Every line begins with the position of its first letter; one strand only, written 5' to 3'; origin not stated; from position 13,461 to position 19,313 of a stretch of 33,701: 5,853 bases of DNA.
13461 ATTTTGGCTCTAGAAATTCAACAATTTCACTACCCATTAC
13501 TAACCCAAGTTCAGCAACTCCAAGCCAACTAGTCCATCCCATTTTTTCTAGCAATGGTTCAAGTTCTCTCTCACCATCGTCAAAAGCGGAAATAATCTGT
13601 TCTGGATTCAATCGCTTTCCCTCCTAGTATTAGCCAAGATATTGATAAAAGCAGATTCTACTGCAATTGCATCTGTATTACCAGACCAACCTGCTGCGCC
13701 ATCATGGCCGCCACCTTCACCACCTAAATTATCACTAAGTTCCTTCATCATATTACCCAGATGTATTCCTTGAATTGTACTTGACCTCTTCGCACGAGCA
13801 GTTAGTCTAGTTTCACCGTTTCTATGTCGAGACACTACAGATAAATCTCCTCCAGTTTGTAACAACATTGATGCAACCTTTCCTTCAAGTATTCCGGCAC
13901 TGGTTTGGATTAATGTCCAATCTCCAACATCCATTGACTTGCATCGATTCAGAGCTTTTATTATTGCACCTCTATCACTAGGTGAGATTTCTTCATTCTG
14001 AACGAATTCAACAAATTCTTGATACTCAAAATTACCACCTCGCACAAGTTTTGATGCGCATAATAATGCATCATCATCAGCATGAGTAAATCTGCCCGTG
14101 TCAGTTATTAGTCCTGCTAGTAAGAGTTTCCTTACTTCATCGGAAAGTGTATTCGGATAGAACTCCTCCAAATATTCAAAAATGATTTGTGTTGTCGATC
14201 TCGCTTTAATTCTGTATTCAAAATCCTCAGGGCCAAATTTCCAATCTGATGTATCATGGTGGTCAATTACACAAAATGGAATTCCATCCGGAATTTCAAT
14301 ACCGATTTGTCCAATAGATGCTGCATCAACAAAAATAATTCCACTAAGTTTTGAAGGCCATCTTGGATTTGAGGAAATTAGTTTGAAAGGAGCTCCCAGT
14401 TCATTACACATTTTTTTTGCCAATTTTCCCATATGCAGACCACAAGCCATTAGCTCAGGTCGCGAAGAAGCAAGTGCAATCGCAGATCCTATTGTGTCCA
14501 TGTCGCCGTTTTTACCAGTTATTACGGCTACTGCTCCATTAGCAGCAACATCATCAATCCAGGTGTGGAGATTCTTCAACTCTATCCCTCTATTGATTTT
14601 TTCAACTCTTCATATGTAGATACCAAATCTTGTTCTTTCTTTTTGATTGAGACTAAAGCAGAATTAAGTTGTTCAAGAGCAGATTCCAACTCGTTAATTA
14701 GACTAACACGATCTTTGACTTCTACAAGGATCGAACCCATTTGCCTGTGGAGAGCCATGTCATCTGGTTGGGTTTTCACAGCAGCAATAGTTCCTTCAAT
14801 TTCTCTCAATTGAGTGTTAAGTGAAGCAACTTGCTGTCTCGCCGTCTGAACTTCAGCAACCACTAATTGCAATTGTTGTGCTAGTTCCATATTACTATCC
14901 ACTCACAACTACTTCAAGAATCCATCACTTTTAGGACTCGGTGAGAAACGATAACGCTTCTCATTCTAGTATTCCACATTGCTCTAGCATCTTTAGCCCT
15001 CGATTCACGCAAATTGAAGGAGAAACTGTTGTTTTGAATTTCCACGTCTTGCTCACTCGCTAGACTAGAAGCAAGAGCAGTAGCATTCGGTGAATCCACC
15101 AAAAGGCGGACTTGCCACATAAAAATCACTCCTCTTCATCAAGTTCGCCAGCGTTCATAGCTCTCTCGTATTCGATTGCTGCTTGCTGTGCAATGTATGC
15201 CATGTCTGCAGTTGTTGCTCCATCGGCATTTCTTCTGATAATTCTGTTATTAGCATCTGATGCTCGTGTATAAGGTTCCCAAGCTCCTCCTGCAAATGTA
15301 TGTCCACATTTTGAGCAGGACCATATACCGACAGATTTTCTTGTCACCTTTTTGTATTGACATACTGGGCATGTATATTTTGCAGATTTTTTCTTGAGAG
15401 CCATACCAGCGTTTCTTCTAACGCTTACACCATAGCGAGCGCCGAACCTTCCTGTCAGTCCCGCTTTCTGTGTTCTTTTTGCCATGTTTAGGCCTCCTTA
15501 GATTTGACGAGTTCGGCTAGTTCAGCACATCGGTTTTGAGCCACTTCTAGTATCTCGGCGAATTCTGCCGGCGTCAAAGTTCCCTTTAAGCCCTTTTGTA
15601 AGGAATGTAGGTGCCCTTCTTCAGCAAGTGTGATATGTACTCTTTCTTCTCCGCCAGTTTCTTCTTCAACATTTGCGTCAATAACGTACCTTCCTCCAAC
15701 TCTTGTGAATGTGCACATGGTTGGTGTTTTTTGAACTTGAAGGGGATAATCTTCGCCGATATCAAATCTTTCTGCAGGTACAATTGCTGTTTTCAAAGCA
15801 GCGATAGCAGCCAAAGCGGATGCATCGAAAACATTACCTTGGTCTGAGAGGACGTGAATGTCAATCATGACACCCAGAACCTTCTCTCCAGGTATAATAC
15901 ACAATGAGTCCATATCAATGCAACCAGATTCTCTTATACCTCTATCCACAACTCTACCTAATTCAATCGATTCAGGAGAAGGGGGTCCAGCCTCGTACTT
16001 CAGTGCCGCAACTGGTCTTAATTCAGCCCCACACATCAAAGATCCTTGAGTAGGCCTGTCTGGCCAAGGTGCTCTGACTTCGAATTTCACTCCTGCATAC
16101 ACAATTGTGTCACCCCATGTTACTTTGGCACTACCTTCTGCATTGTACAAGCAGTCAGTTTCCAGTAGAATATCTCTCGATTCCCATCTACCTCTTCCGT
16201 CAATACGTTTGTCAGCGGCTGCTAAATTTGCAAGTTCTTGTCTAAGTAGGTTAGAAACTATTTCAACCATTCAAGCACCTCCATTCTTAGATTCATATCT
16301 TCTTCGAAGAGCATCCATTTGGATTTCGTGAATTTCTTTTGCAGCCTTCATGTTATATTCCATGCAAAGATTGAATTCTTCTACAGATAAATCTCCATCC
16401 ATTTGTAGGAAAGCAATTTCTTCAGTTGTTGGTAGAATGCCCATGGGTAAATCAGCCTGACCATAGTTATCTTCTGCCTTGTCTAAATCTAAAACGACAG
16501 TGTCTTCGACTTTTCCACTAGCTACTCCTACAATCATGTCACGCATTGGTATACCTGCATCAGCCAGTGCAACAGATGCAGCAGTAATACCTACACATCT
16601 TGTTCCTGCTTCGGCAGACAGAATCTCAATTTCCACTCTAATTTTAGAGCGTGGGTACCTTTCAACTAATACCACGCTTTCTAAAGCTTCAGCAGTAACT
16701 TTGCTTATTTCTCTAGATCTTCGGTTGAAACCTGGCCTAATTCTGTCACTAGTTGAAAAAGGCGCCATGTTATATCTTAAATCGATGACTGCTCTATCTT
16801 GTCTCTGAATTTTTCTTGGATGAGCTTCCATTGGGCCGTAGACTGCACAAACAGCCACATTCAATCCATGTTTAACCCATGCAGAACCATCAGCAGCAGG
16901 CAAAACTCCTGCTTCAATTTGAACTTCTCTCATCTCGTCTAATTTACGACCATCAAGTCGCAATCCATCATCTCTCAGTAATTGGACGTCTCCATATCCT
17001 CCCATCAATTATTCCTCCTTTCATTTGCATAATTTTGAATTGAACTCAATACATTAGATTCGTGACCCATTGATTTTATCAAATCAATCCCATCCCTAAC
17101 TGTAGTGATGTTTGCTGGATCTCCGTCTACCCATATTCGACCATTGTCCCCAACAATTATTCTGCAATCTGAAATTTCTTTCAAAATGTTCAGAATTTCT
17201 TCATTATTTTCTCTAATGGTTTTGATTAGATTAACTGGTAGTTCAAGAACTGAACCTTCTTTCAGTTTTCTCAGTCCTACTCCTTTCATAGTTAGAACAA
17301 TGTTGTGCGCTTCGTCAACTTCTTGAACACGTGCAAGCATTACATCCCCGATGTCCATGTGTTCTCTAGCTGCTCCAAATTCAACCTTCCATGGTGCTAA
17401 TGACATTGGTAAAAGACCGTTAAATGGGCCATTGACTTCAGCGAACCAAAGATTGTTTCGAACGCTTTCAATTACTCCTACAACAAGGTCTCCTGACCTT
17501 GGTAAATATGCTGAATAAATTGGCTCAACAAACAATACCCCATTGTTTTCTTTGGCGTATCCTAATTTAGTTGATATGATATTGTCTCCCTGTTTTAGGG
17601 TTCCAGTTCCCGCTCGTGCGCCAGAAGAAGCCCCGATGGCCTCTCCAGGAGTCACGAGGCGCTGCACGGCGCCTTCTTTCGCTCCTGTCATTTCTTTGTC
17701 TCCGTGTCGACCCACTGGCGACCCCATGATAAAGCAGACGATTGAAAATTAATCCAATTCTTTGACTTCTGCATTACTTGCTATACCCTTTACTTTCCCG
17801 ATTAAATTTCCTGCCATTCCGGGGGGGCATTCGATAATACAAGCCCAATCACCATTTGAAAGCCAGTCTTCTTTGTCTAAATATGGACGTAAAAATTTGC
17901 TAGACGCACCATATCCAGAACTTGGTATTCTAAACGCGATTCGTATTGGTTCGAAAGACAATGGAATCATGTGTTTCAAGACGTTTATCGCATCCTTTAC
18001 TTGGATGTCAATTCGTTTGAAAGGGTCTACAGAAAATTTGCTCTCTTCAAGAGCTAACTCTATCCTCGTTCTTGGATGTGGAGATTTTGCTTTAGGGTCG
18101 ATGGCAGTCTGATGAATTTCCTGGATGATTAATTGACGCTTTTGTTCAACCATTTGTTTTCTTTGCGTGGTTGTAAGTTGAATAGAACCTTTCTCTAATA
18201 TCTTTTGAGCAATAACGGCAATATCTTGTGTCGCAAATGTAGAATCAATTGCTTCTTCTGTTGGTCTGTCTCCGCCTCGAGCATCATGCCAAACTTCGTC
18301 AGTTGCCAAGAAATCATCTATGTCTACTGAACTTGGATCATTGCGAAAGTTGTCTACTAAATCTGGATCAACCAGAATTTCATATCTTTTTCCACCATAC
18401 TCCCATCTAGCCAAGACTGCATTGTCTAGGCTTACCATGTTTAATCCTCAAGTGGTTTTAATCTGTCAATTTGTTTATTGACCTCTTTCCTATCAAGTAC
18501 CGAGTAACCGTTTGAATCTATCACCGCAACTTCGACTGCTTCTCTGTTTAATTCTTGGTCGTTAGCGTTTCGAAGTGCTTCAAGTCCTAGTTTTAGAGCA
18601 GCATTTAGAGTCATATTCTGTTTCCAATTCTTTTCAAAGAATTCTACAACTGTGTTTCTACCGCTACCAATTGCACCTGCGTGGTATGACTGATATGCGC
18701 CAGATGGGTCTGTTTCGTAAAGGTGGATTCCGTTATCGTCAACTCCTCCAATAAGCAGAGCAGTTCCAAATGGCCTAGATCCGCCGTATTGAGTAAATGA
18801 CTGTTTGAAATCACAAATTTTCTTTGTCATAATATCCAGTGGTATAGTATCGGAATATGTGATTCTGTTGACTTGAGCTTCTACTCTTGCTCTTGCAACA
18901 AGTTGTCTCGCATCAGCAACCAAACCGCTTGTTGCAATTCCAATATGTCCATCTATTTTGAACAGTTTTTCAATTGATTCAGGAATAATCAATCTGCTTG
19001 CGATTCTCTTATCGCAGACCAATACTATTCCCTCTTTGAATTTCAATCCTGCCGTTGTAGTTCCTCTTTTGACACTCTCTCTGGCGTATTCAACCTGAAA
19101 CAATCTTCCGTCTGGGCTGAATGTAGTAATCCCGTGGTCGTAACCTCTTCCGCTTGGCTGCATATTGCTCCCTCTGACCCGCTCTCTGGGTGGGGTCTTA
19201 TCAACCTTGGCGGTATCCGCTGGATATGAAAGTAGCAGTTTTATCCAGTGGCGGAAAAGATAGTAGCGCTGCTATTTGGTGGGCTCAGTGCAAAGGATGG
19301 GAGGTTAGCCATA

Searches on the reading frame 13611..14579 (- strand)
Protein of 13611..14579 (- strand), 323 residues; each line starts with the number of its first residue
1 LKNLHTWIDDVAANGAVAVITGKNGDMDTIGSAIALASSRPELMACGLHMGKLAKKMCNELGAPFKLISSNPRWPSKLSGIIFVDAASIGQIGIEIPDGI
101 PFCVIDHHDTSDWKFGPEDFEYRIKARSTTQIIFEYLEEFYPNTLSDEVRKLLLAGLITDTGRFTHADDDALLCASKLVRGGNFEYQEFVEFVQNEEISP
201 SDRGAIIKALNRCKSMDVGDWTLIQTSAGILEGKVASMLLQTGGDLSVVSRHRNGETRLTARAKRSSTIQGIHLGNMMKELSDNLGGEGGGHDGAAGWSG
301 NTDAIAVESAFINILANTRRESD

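Call 36: search_protein_families(library=pfam, proteins=[window:13611-14579:-])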
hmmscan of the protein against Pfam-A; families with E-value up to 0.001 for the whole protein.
window:13611-14579:- (323 aa): 2 families
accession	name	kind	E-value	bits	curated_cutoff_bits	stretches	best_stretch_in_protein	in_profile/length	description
PF02272.25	DHHA1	-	1.5e-09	38.6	25.9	1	233-304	19-88/102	DHHA1 domain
PF01368.27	DHH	-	2.1e-09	38.1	28.1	1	17-156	2-124/125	DHH family, N-terminal domain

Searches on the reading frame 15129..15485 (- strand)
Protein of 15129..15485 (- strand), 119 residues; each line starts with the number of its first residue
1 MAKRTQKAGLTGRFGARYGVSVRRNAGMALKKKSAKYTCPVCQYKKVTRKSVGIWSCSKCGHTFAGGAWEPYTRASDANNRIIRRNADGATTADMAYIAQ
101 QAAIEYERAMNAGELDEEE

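Call 36: search_protein_families(library=pfam, proteins=[window:15129-15485:-])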
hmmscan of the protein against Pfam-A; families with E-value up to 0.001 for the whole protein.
window:15129-15485:- (119 aa): 1 family
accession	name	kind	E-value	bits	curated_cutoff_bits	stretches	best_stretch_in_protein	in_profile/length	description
PF01780.25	Ribosomal_L37ae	-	5e-29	100.7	21.9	1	4-86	1-83/85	Ribosomal L37ae protein family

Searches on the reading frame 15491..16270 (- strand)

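Call 36: search_protein_families(library=pfam, proteins=[window:15491-16270:-])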
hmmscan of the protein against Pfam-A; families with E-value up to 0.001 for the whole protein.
window:15491-16270:- (260 aa): 2 families
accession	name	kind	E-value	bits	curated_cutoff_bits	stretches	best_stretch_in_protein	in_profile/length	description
PF01138.27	RNase_PH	-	1.5e-28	100.2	25.5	1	30-165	1-130/130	3' exoribonuclease family, domain 1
PF03725.20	RNase_PH_C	-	7.5e-08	32.6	20.8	1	183-246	3-66/67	3' exoribonuclease family, domain 2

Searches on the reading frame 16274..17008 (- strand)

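Call 36: search_protein_families(library=pfam, proteins=[window:16274-17008:-])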
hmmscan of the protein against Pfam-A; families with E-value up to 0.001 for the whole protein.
window:16274-17008:- (245 aa): 2 families
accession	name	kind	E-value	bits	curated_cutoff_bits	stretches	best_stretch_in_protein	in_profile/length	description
PF01138.27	RNase_PH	-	4.6e-31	108.4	25.5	1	25-154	1-130/130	3' exoribonuclease family, domain 1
PF03725.20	RNase_PH_C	-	2e-11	44.1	20.8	1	157-218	1-63/67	3' exoribonuclease family, domain 2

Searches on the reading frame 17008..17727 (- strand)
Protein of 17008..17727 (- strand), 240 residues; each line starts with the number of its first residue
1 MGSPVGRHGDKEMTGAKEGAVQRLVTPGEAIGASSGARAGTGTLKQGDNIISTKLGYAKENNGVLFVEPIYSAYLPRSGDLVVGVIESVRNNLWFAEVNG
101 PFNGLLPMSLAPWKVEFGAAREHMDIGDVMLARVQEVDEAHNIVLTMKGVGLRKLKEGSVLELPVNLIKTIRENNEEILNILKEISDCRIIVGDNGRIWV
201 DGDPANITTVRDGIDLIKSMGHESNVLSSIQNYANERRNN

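Call 36: search_protein_families(library=pfam, proteins=[window:17008-17727:-])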
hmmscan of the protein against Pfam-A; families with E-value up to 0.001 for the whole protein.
window:17008-17727:- (240 aa): 3 families
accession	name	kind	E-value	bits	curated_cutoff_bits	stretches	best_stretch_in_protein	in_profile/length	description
PF15985.11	KH_6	-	7e-07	29.9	27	1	158-204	1-45/47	KH domain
PF21266.3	RRP4_S1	-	9e-07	29.5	27.3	1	74-109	2-37/73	RRP4, S1 domain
PF14382.12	ECR1_N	-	1.2e-05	25.5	27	1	24-57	1-34/38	Exosome complex exonuclease RRP4 N-terminal region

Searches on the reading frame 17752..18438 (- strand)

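Call 37: search_protein_families(library=pfam, proteins=[window:17752-18438:-])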
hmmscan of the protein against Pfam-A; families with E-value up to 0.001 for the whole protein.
window:17752-18438:- (229 aa): 3 families
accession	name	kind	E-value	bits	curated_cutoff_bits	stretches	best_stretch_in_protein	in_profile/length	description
PF01172.24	SBDS_N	-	7.7e-22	77.5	24.6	1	6-94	1-88/88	Shwachman-Bodian-Diamond syndrome (SBDS) N-terminal domain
PF09377.16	SBDS_domain_II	-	2.6e-18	66.1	27.2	1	104-162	3-61/62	SBDS protein, domain II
PF20268.4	SBDS_C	-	4.9e-08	33.2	27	1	165-229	1-70/71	SBDS protein, C-terminal domain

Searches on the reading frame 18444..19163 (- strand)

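Call 37: search_protein_families(library=pfam, proteins=[window:18444-19163:-])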
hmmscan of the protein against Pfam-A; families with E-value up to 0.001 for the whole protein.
window:18444-19163:- (240 aa): 2 families
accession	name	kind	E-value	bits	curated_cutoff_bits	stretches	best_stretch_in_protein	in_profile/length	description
PF00227.31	Proteasome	-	8.8e-59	198.8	22.4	1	31-215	1-189/189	Proteasome subunit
PF10584.14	Proteasome_A_N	-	8.9e-13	48.1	27.7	1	8-29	1-22/23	Proteasome subunit A N-terminal signature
